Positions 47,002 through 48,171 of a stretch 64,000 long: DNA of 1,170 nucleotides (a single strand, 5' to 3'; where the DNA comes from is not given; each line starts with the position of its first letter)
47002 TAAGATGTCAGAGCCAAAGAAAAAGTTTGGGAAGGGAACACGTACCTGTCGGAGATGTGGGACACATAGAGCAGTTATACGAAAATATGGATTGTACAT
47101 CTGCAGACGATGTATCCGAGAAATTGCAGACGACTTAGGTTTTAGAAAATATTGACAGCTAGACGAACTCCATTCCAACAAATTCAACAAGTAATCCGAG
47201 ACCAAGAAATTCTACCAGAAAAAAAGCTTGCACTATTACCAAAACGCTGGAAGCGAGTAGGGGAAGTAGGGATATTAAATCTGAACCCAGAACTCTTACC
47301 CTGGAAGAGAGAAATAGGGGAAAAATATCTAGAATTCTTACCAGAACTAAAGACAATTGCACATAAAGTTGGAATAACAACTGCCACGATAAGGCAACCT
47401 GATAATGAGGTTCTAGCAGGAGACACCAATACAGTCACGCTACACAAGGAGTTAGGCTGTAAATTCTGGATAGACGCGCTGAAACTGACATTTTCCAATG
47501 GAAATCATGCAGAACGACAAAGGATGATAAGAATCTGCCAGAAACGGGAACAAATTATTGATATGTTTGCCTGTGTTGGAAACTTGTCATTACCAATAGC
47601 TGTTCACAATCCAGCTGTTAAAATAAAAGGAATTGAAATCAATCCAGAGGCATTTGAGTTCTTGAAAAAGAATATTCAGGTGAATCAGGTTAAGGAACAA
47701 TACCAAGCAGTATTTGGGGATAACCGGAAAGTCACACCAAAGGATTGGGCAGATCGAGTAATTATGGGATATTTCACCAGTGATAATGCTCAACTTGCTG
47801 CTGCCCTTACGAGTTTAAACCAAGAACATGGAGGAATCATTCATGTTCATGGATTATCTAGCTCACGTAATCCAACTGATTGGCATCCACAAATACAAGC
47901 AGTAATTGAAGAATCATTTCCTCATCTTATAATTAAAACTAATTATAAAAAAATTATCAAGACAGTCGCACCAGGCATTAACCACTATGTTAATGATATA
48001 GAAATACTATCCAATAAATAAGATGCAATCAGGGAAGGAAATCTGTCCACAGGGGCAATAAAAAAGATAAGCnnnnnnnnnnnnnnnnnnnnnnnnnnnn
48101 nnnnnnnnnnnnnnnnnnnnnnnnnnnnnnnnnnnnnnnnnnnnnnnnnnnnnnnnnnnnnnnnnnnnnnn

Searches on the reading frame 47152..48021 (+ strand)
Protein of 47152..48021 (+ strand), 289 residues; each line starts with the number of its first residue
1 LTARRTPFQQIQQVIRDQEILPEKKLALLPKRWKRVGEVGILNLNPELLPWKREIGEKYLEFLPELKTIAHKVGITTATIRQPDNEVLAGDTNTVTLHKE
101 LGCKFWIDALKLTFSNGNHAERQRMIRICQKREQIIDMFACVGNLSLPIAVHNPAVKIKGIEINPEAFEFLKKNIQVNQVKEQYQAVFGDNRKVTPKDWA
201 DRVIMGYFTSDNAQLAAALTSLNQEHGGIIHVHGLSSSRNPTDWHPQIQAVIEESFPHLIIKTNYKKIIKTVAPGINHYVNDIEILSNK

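Call 4: search_protein_families(library=pfam, proteins=[window:47152-48021:+], max_evalue=1)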
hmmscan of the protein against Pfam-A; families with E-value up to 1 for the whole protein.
window:47152-48021:+ (289 aa): 10 families
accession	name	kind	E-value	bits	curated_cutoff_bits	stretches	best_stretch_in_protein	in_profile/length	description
PF02475.24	TRM5-TYW2_MTfase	-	5.7e-42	143.9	28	1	96-236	1-139/164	TRM5/TYW2 methyltransferase domain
PF25133.1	TYW2_N_2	-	3.9e-18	65.8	27.7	1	19-92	7-78/79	TYW2 N-terminal domain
PF05175.20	MTS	-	8.2e-06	26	23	1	131-205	31-104/170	Methyltransferase small domain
PF06325.19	PrmA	-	0.00094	19.2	22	1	127-230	157-257/296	Ribosomal protein L11 methyltransferase (PrmA)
PF03602.21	Cons_hypoth95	-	0.0069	16.5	24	1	131-197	41-106/182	Conserved hypothetical protein 95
PF13847.12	Methyltransf_31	-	0.0077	16.4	27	1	131-200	3-71/145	Methyltransferase domain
PF09445.16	Methyltransf_15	-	0.025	14.6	22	1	133-195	2-62/165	RNA cap guanine-N2 methyltransferase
PF00145.23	DNA_methylase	-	0.052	13.4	22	1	134-199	2-58/324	C-5 cytosine-specific DNA methylase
PF02005.22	TRM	-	0.085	12.5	27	1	133-194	51-113/376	N2,N2-dimethylguanosine tRNA methyltransferase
PF13649.12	Methyltransf_25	-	0.18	12.9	27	1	135-218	1-85/97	Methyltransferase domain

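Call 66: search_protein_families(library=ncbifam, proteins=[window:47152-48021:+], max_evalue=0.001)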
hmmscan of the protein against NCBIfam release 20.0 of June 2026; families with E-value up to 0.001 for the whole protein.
window:47152-48021:+ (289 aa): 14 families
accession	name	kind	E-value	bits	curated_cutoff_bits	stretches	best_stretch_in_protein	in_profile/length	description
NF047823.1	tRNAwyosTaw2Pyroc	equivalog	1.5e-52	178.7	550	1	11-285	10-275/277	tRNA(Phe) (4-demethylwyosine(37)-C(7)) aminocarboxypropyltransferase Taw2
NF047824.1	tRNAwyosineTaw2Meth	equivalog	2.4e-41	142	350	1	65-285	28-243/245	tRNA(Phe) (4-demethylwyosine(37)-C(7)) aminocarboxypropyltransferase Taw2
NF047730.1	tRNAMtaseTrm5b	equivalog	3.4e-35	121.8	600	1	20-274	70-318/330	tRNA (guanine(37)-N1)-methyltransferase Trm5b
NF047732.1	tRNAMtaseTrm5bMeth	equivalog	1.1e-31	110.2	500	1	29-236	95-296/337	tRNA (guanine(37)-N1)-methyltransferase Trm5b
NF047729.1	tRNAMtaseTaw21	equivalog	2.7e-22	79.2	400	1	33-284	4-249/250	tRNA 4-demethylwyosine(37)-methyltransferase Taw21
NF047728.1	tRNAMtaseTaw22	equivalog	1e-21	77.5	550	1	5-205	65-263/336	tRNA (guanine(37)-N1)/4-demethylwyosine(37)-methyltransferase Taw22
TIGR00479.1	rumA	equivalog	5.4e-09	35.4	183.55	1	47-183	206-343/432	23S rRNA (uracil(1939)-C(5))-methyltransferase RlmD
TIGR02469.1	CbiT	equivalog_domain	2.8e-06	27.6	78.3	1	130-224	18-113/124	precorrin-6Y C5,15-methyltransferase (decarboxylating) subunit CbiT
NF006138.0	PRK08287.1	equivalog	1.4e-05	25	210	1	131-181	31-81/189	decarboxylating cobalt-precorrin-6B (C(15))-methyltransferase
TIGR00536.1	hemK_fam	subfamily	1.7e-05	24.1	115.5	1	127-185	108-168/286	HemK family protein methyltransferase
TIGR00406.1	prmA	equivalog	3.7e-05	23.3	183.15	1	126-230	154-256/288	50S ribosomal protein L11 methyltransferase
NF009639.0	PRK13168.1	equivalog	0.00013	20.9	458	1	129-182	298-349/446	23S rRNA (uracil(1939)-C(5))-methyltransferase RlmD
NF011529.0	PRK14968.1-3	equivalog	0.0002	20.8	162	1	130-182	33-83/198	putative methyltransferase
TIGR03534.1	RF_mod_PrmC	equivalog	0.00092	18.7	199.1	0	128-192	83-148/253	peptide chain release factor N(5)-glutamine methyltransferase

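Call 67: search_solved_structures(query=window:47152-48021:+, max_evalue=0.00001)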
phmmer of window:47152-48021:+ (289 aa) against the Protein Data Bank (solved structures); distinct sequences matched with E-value up to 0.00001: 7.
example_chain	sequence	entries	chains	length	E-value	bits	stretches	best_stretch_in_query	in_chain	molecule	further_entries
3k6r_A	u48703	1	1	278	4.3e-48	167.1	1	19-286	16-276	putative transferase PH0793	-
3a25_A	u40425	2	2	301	5.2e-48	166.8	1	19-286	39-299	Uncharacterized protein PH0793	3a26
3a27_A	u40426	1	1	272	5.9e-29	104.3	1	72-283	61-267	Uncharacterized protein MJ1557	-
5yac_A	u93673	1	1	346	5.1e-27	97.9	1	20-275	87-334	tRNA (guanine(37)-N1)-methyltransferase Trm5b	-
2yx1_A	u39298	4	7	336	1.1e-23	86.9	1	27-236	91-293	Hypothetical protein MJ0883 | Uncharacterized protein MJ0883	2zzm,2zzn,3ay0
5wt1_A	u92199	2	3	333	1.8e-12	50.2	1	8-197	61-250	tRNA (guanine(37)-N1)-methyltransferase Trm5a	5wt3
5hji_A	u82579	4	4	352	2e-12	50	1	8-197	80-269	tRNA (guanine(37)-N1)-methyltransferase Trm5a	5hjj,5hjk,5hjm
